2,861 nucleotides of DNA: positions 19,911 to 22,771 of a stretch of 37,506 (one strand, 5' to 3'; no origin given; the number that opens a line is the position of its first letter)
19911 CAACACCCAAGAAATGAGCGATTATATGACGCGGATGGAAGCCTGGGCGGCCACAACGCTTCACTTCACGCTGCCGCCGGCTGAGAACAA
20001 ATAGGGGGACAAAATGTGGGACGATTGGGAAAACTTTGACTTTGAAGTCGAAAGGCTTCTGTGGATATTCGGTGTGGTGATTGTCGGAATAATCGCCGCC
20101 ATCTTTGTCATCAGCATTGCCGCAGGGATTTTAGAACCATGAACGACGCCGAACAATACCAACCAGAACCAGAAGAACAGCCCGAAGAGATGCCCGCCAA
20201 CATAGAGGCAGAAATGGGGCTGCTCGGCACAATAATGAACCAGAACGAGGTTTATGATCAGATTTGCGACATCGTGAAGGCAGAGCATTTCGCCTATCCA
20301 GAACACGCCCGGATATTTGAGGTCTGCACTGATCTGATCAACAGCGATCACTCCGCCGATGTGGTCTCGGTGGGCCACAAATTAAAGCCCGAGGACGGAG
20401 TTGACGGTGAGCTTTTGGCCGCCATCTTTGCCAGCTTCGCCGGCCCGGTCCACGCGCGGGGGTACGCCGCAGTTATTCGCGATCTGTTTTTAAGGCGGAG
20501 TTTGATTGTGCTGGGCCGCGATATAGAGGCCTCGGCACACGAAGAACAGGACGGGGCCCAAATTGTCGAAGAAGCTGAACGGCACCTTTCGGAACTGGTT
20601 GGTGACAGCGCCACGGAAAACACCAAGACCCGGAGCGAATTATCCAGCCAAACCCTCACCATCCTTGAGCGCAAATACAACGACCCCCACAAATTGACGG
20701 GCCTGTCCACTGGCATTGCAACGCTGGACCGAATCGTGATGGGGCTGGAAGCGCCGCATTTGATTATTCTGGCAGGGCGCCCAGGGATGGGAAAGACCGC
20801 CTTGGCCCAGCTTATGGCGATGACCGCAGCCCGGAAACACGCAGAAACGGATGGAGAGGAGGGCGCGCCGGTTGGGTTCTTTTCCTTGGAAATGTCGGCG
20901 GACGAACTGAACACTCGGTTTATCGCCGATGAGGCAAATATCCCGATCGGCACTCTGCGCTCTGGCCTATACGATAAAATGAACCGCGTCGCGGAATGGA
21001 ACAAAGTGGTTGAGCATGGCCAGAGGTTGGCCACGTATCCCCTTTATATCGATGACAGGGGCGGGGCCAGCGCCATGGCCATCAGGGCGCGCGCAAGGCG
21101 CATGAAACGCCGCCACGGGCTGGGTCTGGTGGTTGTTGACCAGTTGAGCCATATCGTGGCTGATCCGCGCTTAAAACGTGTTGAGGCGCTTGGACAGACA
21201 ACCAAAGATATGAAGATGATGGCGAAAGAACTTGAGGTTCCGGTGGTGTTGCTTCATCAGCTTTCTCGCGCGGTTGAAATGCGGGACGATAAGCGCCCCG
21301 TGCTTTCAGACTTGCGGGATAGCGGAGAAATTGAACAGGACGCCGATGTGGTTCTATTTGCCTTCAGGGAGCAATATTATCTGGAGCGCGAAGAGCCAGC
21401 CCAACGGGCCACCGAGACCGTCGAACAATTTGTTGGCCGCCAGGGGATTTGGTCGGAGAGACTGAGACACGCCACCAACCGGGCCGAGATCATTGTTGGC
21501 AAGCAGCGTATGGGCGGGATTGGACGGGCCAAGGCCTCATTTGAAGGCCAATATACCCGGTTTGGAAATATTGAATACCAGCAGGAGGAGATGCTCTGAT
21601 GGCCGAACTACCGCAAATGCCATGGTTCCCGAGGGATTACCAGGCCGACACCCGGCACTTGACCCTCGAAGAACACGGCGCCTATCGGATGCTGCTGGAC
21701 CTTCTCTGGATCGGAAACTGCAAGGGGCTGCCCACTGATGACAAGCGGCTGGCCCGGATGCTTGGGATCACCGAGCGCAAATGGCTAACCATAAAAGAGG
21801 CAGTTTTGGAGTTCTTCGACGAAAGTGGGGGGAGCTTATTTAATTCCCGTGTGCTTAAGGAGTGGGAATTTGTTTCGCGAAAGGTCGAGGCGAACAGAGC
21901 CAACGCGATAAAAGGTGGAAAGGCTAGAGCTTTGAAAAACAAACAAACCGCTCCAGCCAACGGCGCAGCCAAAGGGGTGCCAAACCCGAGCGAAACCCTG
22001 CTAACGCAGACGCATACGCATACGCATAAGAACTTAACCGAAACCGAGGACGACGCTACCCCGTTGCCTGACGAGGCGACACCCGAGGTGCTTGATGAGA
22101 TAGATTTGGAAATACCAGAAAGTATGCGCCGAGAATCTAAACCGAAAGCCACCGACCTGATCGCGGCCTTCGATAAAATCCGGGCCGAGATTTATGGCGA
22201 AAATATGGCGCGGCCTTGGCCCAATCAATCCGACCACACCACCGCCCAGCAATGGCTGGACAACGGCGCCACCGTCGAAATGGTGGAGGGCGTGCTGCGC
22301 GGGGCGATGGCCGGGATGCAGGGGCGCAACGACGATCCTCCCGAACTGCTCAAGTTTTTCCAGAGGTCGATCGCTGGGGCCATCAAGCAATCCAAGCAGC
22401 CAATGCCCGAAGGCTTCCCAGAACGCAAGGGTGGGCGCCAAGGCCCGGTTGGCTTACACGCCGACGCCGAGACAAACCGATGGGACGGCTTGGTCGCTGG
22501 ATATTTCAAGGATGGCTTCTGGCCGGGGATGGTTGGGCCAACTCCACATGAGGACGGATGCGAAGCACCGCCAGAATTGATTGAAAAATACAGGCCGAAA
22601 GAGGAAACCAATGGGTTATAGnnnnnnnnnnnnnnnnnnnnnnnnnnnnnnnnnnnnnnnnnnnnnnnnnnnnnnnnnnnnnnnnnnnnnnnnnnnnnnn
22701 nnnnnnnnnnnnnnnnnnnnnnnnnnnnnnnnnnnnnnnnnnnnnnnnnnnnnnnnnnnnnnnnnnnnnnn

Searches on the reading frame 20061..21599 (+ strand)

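Call 11: search_protein_families(library=phrogs, proteins=[window:20061-21599:+], max_evalue=0.001)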
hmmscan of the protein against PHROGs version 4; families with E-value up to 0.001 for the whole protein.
window:20061-21599:+ (512 aa): 10 families
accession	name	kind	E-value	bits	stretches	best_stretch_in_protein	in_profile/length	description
phrog_19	-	DNA, RNA and nucleotide metabolism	2.1e-88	298.8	1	26-510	138-586/621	DnaB-like replicative helicase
phrog_243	-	DNA, RNA and nucleotide metabolism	9.1e-39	134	1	213-507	18-271/273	DnaB-like replicative helicase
phrog_11530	-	unknown function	4.5e-37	128.7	1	325-447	3-126/184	-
phrog_239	-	DNA, RNA and nucleotide metabolism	7.3e-27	95.6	1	210-488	336-582/801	DNA primase/helicase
phrog_19347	-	unknown function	1.4e-17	64.8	1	418-503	1-78/79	-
phrog_20000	-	unknown function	2.1e-11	45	1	42-111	23-92/132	-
phrog_3123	-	unknown function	1.8e-07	31.1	1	236-411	345-515/583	-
phrog_5482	-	unknown function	9.4e-07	28.9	1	220-500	35-295/341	-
phrog_97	-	other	3e-06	27.7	1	208-282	43-117/506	UvsX-like recombinase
phrog_23150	-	unknown function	1.6e-05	25.6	1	133-251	92-213/217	-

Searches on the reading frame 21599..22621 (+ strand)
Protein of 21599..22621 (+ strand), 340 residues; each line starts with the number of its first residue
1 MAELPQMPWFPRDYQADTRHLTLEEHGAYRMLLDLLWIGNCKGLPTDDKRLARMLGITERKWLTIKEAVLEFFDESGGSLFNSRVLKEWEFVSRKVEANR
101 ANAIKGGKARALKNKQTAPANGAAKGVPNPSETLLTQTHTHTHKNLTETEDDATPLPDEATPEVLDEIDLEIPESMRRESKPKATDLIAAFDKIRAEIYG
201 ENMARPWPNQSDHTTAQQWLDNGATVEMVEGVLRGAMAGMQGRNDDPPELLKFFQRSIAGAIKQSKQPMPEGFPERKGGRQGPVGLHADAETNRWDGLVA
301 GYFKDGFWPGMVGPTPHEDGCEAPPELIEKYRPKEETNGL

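Call 11: search_protein_families(library=phrogs, proteins=[window:21599-22621:+], max_evalue=0.001)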
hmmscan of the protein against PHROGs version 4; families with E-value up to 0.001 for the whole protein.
window:21599-22621:+ (340 aa): 8 families
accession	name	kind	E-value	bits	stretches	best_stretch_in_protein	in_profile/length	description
phrog_9327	-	DNA, RNA and nucleotide metabolism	6.5e-27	95.8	1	2-152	2-159/276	primosomal protein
phrog_6451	-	DNA, RNA and nucleotide metabolism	4e-16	60.6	1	6-162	3-160/272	primosomal protein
phrog_21472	-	unknown function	5.5e-16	60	1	2-161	2-158/299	-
phrog_12767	-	unknown function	6.7e-16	59.6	1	12-154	9-151/324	-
phrog_3992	-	DNA, RNA and nucleotide metabolism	4.1e-14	53.9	1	5-140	6-122/345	primosomal protein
phrog_4118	-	DNA, RNA and nucleotide metabolism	4.7e-09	37.1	1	13-145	10-142/315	primosomal protein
phrog_6950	-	unknown function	0.00023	21.4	1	11-98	8-96/415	-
phrog_3926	-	DNA, RNA and nucleotide metabolism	0.00085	20.1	0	96-287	98-277/312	replication initiation protein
